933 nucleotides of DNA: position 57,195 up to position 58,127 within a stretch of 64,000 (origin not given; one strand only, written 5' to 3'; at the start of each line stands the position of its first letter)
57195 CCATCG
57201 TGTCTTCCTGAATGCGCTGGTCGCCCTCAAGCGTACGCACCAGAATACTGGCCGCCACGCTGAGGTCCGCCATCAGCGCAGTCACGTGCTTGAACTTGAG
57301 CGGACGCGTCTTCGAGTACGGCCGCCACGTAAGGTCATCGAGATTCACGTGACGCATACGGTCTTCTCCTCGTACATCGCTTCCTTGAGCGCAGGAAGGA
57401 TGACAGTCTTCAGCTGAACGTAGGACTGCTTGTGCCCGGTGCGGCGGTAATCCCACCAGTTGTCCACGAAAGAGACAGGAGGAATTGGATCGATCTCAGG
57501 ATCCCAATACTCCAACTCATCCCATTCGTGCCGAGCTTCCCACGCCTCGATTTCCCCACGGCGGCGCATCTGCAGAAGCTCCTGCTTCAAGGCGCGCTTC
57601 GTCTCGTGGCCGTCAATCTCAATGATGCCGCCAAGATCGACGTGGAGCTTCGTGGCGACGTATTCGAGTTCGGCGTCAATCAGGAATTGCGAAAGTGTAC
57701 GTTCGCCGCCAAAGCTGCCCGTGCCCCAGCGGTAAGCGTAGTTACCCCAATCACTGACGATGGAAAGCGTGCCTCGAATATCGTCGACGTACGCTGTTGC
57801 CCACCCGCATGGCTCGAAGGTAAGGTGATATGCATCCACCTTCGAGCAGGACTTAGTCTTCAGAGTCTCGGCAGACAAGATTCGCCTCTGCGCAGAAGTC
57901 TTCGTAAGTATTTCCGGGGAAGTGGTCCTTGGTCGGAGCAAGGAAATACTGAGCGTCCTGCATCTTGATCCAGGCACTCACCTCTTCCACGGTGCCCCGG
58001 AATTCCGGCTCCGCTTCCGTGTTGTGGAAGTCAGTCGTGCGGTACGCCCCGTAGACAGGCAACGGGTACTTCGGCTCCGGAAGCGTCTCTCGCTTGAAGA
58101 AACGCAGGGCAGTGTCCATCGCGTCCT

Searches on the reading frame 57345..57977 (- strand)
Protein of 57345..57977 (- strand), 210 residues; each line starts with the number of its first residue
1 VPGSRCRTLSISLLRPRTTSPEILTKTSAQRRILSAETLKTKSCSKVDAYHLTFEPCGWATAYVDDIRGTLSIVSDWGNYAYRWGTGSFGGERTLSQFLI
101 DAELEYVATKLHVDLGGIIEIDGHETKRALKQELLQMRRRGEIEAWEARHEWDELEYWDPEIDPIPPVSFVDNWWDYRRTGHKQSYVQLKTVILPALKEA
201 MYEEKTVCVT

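Call 50: find_encoding_contigs(protein=window:57345-57977:-, flank=10000, max_places=1)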
Protein window:57345-57977:- (210 aa): no gene with exactly this product is on record in the collection.
